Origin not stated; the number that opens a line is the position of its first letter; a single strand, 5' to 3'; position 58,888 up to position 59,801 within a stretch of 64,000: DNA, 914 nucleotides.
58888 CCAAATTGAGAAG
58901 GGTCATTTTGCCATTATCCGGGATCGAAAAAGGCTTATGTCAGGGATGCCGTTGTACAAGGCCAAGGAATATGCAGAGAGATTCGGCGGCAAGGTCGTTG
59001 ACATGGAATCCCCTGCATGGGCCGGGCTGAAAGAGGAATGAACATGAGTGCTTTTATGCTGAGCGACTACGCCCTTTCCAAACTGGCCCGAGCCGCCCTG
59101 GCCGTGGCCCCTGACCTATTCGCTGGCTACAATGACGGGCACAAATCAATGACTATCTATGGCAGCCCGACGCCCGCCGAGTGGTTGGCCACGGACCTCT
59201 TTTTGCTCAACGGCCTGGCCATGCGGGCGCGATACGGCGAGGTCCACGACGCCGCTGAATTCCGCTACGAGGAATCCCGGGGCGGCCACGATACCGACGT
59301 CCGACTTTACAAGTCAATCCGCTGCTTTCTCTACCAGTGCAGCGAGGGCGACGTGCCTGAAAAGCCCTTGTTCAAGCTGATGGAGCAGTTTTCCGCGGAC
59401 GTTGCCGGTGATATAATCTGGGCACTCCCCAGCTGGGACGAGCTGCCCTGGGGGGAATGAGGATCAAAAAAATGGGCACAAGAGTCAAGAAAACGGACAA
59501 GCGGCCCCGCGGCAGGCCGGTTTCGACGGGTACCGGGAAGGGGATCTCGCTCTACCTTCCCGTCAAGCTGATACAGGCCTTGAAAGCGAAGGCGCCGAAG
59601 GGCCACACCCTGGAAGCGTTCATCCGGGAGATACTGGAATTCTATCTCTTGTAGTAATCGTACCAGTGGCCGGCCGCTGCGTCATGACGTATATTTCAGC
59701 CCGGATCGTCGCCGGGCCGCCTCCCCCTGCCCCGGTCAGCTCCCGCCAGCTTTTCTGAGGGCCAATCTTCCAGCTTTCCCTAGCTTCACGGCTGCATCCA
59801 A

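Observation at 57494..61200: tRNA-Phe-adjacent islet of small genes in two promoter-driven modules, lacking an integrase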

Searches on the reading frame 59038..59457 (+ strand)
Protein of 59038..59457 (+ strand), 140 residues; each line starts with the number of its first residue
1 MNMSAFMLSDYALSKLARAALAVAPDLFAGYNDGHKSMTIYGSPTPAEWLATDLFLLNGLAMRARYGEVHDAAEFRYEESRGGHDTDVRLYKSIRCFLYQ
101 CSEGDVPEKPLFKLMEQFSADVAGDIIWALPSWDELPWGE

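Call 7: search_protein_families(library=pfam, proteins=[window:59038-59457:+], max_evalue=1)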
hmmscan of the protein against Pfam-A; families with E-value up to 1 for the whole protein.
window:59038-59457:+ (140 aa): 0 families

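Call 8: search_protein_families(library=phrogs, proteins=[window:59038-59457:+], max_evalue=1)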
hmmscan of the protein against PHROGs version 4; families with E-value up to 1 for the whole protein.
window:59038-59457:+ (140 aa): 0 families

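Call 19: find_homologous_proteins(query=window:59038-59457:+, max_evalue=0.01)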
Query window:59038-59457:+ (140 aa): 4 proteins with E <= 0.01 among 61 candidates.
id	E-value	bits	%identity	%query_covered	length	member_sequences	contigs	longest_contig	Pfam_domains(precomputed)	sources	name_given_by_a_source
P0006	2.5e-89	315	100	99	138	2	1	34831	-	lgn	-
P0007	4.3e-12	64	36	96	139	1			-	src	-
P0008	5.8e-10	57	35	96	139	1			-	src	-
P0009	9.6e-10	57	54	37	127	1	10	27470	-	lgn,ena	-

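Call 20: search_dna_similar(query=window:59038-59457:+, collection=phages, mode=protein, max_evalue=0.01)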
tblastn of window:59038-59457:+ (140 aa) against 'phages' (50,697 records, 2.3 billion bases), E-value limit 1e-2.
Records with a match: 1; places in all: 1; records where one place covers at least 80% of the query: 1.
Best place of each record, by identity: <60% 1.
By first word of the organism name: ANMV-1 1.
By host as written in the record: uncultured archaeon 1.
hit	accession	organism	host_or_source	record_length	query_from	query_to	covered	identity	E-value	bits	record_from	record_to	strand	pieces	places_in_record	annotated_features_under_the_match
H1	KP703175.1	ANMV-1 virus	uncultured archaeon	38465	1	139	99%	22.8%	9e-3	40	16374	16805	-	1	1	hypothetical protein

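Call 22: find_encoding_contigs(protein=P0009, flank=10000, max_places=6)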
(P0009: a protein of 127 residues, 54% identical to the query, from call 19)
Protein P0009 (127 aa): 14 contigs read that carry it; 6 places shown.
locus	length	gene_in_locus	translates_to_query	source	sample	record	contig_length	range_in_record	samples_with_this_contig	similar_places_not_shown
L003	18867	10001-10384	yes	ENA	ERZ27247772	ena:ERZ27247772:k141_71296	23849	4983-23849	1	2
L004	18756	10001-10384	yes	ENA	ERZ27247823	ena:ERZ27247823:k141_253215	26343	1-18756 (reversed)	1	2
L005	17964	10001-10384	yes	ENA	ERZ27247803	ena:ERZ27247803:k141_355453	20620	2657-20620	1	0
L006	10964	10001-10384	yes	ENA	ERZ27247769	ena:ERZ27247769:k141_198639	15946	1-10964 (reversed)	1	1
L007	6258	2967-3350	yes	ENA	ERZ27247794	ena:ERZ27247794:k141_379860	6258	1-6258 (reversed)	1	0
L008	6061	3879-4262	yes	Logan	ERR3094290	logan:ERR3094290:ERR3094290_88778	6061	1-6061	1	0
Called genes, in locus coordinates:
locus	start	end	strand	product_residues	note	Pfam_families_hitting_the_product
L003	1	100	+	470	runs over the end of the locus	PF01555:N6_N4_Mtase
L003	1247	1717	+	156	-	-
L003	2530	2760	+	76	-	-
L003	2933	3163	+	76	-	-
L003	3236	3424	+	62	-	-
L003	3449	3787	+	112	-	-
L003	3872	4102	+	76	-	-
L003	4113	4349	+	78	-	-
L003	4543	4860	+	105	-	PF23907:DUF7249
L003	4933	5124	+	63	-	-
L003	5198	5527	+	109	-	-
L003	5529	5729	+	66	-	-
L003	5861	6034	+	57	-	-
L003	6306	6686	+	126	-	-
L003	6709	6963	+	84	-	-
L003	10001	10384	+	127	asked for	-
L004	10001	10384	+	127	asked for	-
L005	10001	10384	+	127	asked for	-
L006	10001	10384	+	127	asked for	-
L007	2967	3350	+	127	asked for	-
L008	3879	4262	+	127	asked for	-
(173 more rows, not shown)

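Call 23: find_encoding_contigs(protein=P0007, flank=10000, max_places=4)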
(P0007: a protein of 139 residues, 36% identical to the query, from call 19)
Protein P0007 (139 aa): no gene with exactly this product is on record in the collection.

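Call 41: find_related_loci(query=A3, collection=viral_contigs, flank=8000)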
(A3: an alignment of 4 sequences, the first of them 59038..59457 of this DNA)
Query A3 (140 aa) in viral_contigs; peptide patterns used: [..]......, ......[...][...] (x = any residue, [..] = any of these).
76 stretches matched a pattern; 19 encode a relative of the query (tblastn E <= 1e-3); 19 distinct loci.
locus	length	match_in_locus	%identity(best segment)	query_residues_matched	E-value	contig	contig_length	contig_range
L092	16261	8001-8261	37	50-139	4e-19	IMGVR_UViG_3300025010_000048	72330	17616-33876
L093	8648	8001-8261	33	50-139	2e-16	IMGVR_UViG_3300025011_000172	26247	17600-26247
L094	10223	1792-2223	35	3-138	2e-14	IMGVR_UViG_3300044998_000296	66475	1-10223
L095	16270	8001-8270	33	50-139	4e-14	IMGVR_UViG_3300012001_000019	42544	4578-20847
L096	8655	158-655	28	3-138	4e-14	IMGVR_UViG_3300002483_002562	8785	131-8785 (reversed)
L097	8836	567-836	33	50-139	4e-14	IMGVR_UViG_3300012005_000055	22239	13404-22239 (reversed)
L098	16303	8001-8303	38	42-140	9e-14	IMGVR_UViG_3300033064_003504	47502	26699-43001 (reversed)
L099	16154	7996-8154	45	88-139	2e-13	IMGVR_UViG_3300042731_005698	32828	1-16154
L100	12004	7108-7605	28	3-138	2e-13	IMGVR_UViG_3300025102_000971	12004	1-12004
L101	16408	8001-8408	29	3-140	7e-15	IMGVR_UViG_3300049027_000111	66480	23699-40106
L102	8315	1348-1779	28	2-138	2e-12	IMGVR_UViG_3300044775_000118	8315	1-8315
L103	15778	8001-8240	39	50-119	1e-11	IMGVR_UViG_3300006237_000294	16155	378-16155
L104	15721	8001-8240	39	50-119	1e-11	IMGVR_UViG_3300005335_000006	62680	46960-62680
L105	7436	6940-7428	27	3-135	8e-12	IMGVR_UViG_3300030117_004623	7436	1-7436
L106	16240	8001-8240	39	50-119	1e-11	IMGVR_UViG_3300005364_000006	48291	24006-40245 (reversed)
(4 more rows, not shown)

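Call 46: search_solved_structures(query=A3, max_evalue=10)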
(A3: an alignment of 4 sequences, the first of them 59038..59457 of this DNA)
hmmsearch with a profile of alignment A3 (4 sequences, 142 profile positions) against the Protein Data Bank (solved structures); distinct sequences matched with E-value up to 10: 0.

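Call 55: predict_structure(alignment_id=A3)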
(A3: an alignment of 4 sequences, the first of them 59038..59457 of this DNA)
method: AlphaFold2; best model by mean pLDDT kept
length: 140 residues; sequences in the alignment: 4
mean_pLDDT: 57.4   pTM: 0.55
mean pLDDT of the five models: 57.4, 56.0, 55.8, 54.5, 53.8
residues with pLDDT >= 90: 0; 70-90: 29; 50-70: 69; < 50: 42
segments of 3 or more residues with pLDDT < 50: 1-7, 26-43, 69-83
pLDDT, mean of each block of 10 residues (from residue 1): 46 62 49 27 55 67 59 40 58 74 63 74 71 59
secondary structure, 60 per line:
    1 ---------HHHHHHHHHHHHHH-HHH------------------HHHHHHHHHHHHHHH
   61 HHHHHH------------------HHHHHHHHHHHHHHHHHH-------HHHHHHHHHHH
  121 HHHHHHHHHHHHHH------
elements in order: H10-23 H46-66 H85-102 H110-134

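Call 95: search_protein_families(library=padloc, proteins=[window:59038-59457:+], max_evalue=1)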
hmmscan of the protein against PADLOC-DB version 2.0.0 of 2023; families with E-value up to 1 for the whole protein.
window:59038-59457:+ (140 aa): 0 families

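Call 96: search_protein_families(library=ncbifam, proteins=[window:59038-59457:+], max_evalue=1)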
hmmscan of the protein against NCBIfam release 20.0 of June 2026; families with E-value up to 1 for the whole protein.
window:59038-59457:+ (140 aa): 0 families

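Call 101: search_protein_families(library=pfam, alignment_id=A10, max_evalue=0.00001)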
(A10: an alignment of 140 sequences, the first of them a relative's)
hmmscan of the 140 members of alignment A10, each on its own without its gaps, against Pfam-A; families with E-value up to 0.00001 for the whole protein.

A. member 1, L098:6183-6821:- (213 aa): 0 families

B. families by the number of members that match (of 140 scanned): 41 families (the first 25 are shown)
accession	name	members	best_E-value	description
PF01555.25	N6_N4_Mtase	3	4.9e-23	DNA methylase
PF06067.16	DUF932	2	4.8e-51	Domain of unknown function (DUF932)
PF04480.18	DUF559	2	2.8e-16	Protein of unknown function (DUF559)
PF01139.22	RtcB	1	1.5e-117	tRNA-splicing ligase RtcB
PF04002.20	RadC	1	1.4e-39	RadC-like JAB domain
PF21818.3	DUF6884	1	2.8e-36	Family of unknown function (DUF6884)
PF12083.13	DUF3560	1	6.7e-31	Domain of unknown function (DUF3560)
PF20213.3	DUF6573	1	2.9e-30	Family of unknown function (DUF6573)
PF20441.4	TerL_nuclease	1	2.8e-28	Terminase large subunit, endonuclease domain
PF17338.8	GP88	1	1.3e-27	Gene product 88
PF01743.26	PolyA_pol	1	7.8e-27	Poly A polymerase head domain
PF03354.21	TerL_ATPase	1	3.1e-23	Terminase large subunit, ATPase domain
PF24729.2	Acb2_Tad1_hairpin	1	1.5e-21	Acb2/Tad1, hairpin domain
PF18847.6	LPD29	1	4.3e-21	Large polyvalent protein associated domain 29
PF17289.8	Terminase_6C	1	3.2e-19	Terminase RNaseH-like domain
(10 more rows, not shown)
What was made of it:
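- Neighbours of these homologs include orphan DNA methylases, DUF932, RadC, LPD29/30, Acb2/Tad1 and RtcB (call 101).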

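Call 110: fold_search(model_id=the predicted structure, library=pdb)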
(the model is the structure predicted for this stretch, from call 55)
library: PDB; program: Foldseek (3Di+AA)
matches with E <= 10: 348; with E <= 0.001: 0
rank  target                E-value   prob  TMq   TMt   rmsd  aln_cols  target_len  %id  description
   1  2eb9                  5.5e-01  0.11  0.18  0.17  14.9       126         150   13  Crystal Structure of Cu(II)(Sal-Leu)/apo-Myoglobin (released 2007-07-03)
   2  6u0o_A                1.0e+00  0.09  0.23  0.15  16.9       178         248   13  Crystal structure of a peptidoglycan release complex, SagB-SpdC, in lipidic cubic phase (released 2020-09-23)
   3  3bom_A                1.1e+00  0.07  0.18  0.18  15.0       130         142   15  Crystal structure of trout hemoglobin at 1.35 Angstrom resolution (released 2008-01-08)
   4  4me2                  1.1e+00  0.09  0.22  0.18  15.8       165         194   12  Crystal Structure of THA8 protein from Brachypodium distachyon (released 2013-10-30)
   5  5ulc                  1.2e+00  0.20  0.28  0.31  15.8       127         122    7  PLASMODIUM FALCIPARUM BROMODOMAIN-CONTAINING PROTEIN PF10_0328 (released 2017-02-22)
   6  6mf9_B                1.2e+00  0.14  0.23  0.26  13.8       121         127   12  Crystal structure of CGD4-650 with compound BI2536 (released 2018-10-10)
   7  3wtg_A                1.2e+00  0.11  0.21  0.22  14.2       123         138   13  Crystal structure of Emu (dromaius novaehollandiae) hemoglobin at 2.3 angstrom resolution (released 2014-07-02)
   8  8pb1_A                1.2e+00  0.10  0.23  0.21  12.3       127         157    9  Cryo-EM structure of a pre-dimerized murine IL-12 complete extracellular signaling complex (Class 1), obtained after l (released 2024-02-07)
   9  6cbx_A                1.2e+00  0.10  0.22  0.08  16.3       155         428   11  Crystal structure of human SET and MYND Domain Containing protein 2 with MTF1497 (released 2018-03-14)
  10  5lfg_D                1.3e+00  0.12  0.25  0.24  14.3       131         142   20  X-ray structure of a new fully ligated carbomonoxy form of Trematomus newnesi hemoglobin (Hb1TnCO). (released 2017-08-09)
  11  6cbx_B                1.3e+00  0.10  0.25  0.09  16.9       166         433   11  Crystal structure of human SET and MYND Domain Containing protein 2 with MTF1497 (released 2018-03-14)
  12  1rse                  1.3e+00  0.08  0.19  0.18  14.7       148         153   13  MYOGLOBIN (HORSE HEART) MUTANT WITH SER 92 REPLACED BY ASP (S92D) (released 1996-12-23)
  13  8w1e_A                1.4e+00  0.16  0.29  0.26   9.9       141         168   13  Crystal Structure of DPS-like protein PA4880 from Pseudomonas aeruginosa (dodecamer) (released 2024-05-29)
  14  4yu3_A                1.4e+00  0.08  0.20  0.20  14.5       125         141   12  The crystal structure of mongoose (Helogale parvula) hemoglobin at pH 8.2 (released 2015-09-23)
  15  7o4i_1                1.5e+00  0.14  0.29  0.10  21.4       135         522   12  Yeast RNA polymerase II transcription pre-initiation complex with initial transcription bubble (released 2021-06-16)
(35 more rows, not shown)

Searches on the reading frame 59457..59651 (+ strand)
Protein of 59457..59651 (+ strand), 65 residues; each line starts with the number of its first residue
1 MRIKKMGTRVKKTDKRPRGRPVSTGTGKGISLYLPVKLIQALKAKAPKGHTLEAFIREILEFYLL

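Call 7: search_protein_families(library=pfam, proteins=[window:59457-59651:+], max_evalue=1)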
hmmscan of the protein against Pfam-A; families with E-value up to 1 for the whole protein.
window:59457-59651:+ (65 aa): 3 families
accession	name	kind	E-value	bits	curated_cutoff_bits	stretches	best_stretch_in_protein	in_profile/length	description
PF22513.2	FitA-like_RHH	-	0.033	14.6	27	1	36-61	10-36/39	Antitoxin FitA-like, ribbon-helix-helix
PF12441.14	CopG_antitoxin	-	0.043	15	28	1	28-61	43-77/79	CopG antitoxin of type II toxin-antitoxin system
PF01402.27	RHH_1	-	0.21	12.1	20.5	1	30-64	2-37/39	Ribbon-helix-helix protein, copG family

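Call 8: search_protein_families(library=phrogs, proteins=[window:59457-59651:+], max_evalue=1)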
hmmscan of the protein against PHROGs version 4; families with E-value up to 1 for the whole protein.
window:59457-59651:+ (65 aa): 1 family
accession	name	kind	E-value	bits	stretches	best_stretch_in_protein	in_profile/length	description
phrog_2639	-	transcription regulation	0.13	13.5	1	30-60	40-71/91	Arc-like repressor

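Call 79: find_related_loci(query=A7, collection=metagenome_contigs, flank=10000)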
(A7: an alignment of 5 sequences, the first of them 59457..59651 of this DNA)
Query A7 (65 aa) in metagenome_contigs; peptide patterns used: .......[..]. (x = any residue, [..] = any of these).
129 stretches matched a pattern; 2 encode a relative of the query (tblastn E <= 1e-3); 2 distinct loci.
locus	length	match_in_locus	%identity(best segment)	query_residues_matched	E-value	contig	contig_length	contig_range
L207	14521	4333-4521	38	1-65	1e-5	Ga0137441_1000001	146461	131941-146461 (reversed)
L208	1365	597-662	68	6-27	2e-5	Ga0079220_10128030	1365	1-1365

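Call 95: search_protein_families(library=padloc, proteins=[window:59457-59651:+], max_evalue=1)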
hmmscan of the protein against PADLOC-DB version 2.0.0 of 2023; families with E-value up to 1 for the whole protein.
window:59457-59651:+ (65 aa): 0 families

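Call 96: search_protein_families(library=ncbifam, proteins=[window:59457-59651:+], max_evalue=1)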
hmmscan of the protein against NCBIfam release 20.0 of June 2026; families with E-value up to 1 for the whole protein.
window:59457-59651:+ (65 aa): 0 families

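Call 97: search_solved_structures(query=A7, max_evalue=10, show_alignments=2)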
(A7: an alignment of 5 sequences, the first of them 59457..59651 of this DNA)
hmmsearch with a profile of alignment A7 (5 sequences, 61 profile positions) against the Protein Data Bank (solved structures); distinct sequences matched with E-value up to 10: 13.
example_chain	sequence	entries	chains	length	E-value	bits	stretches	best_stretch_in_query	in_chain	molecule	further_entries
2k9i_A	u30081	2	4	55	0.0047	19.9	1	14-59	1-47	Uncharacterized protein ORF56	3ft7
4hv0_A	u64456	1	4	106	0.014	18.3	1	33-60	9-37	AvtR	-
9taq_A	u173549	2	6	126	0.026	17.5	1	34-55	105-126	De novo photoenzyme variant ABLE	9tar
2kke_A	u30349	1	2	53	0.047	16.7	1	32-60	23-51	Uncharacterized protein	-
9tau_A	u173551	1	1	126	0.051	16.5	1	34-55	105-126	De novo photoenzyme variant ABLE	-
1x93_A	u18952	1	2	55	0.071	16.1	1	24-57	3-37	hypothetical protein HP0222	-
9tas_A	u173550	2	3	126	0.08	15.9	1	34-55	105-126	De novo photoenzyme photoABLE1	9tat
6x8n_A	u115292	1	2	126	0.15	15.1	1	34-55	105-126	De novo designed ABLE protein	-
6w6x_A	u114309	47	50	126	0.15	15.1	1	34-55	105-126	De novo designed ABLE protein | De novo designed ABLE | D-ABLE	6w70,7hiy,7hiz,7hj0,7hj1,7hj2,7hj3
9tav_A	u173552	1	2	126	0.39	13.7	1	34-55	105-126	De novo photoenzyme photoABLE2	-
9xac_7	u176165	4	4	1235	0.67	13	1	23-42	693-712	Ribosomal RNA-processing protein 12-like conserved domain-containing protein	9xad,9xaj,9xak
5ehb_A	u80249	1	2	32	1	12.4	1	32-57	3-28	pHiosYI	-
2k1o_A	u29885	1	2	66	1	12.4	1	24-55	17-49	Putative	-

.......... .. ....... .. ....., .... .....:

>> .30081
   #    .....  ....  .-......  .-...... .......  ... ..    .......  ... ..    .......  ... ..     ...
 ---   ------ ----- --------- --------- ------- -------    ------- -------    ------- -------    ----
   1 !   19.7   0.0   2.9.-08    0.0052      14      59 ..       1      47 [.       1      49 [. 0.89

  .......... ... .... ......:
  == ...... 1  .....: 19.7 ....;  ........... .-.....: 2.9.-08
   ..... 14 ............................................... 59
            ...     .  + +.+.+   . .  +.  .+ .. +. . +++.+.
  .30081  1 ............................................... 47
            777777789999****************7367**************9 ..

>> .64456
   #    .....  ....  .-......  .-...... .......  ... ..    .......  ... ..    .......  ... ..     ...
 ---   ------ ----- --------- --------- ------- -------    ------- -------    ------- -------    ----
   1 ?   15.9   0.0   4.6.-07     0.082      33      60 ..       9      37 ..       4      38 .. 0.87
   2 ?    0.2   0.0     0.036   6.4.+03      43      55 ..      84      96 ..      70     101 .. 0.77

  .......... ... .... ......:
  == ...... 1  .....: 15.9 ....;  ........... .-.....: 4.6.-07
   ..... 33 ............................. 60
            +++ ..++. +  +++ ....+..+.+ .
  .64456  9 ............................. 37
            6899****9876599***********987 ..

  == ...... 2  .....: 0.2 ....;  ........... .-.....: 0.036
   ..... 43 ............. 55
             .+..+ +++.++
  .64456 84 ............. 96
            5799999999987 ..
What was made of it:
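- On Ribbon-helix-helix (CopG/Arc/MetJ superfamily): The profile versus PDB gave ORF56 E 0.005, AvtR 0.014 and HP0222 0.07 (call 97).
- The RHH profile's best PDB hits are RHH proteins: pRN1 ORF56 (E 0.005), AvtR and HP0222 (call 97).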

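Call 115: find_related_loci(query=A7, collection=viral_contigs, flank=6000)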
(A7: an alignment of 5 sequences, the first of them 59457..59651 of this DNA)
Query A7 (65 aa) in viral_contigs; peptide patterns used: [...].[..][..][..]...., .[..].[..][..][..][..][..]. (x = any residue, [..] = any of these).
69 stretches matched a pattern; 2 encode a relative of the query (tblastn E <= 1e-3); 2 distinct loci.
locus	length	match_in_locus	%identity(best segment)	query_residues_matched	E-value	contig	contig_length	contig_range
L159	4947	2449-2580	40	2-46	2e-6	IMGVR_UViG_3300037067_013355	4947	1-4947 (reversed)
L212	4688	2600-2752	35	4-57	1e-5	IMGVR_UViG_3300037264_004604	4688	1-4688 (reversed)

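Call 120: search_protein_families(library=pfam, proteins=[L212:2029-2631:+, L212:2606-2794:+, L212:1547-1972:-, L212:971-1387:-, L212:2857-4614:-], max_evalue=0.01)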
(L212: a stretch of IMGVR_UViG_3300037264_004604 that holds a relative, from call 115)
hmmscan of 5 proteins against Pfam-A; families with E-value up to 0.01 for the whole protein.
L212:2029-2631:+ (201 aa): 0 families

L212:2606-2794:+ (63 aa): 0 families

L212:1547-1972:- (142 aa): 1 family
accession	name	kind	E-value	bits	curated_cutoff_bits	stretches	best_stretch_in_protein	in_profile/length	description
PF11367.14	Tail_completion_gp17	-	1.7e-07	31.9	24.5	1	13-139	2-121/124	Tail completion protein gp17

L212:971-1387:- (139 aa): 1 family
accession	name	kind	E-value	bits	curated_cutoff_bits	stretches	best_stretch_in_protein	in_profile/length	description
PF06199.17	Phage_tail_2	-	8.8e-10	39.2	23.8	1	20-135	23-131/132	Phage tail tube protein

L212:2857-4614:- (586 aa): 5 families
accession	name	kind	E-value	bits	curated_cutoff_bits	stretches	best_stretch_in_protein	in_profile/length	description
PF01467.32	CTP_transf_like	-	3.8e-17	63.2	21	1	189-280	1-90/133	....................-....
PF04991.19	LicD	-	5.5e-10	40.2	22.6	2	13-43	5-35/227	LicD family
PF00535.33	Glycos_transf_2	-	3.4e-09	37.3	23.3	1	332-459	2-128/168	Glycosyl transferase family 2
PF13641.12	Glyco_tranf_2_3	-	0.0074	16.8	27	0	330-469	3-145/230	Glycosyltransferase like family 2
PF13506.12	Glyco_transf_21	-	0.0076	16.2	21.7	0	394-456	13-76/174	Glycosyl transferase family 21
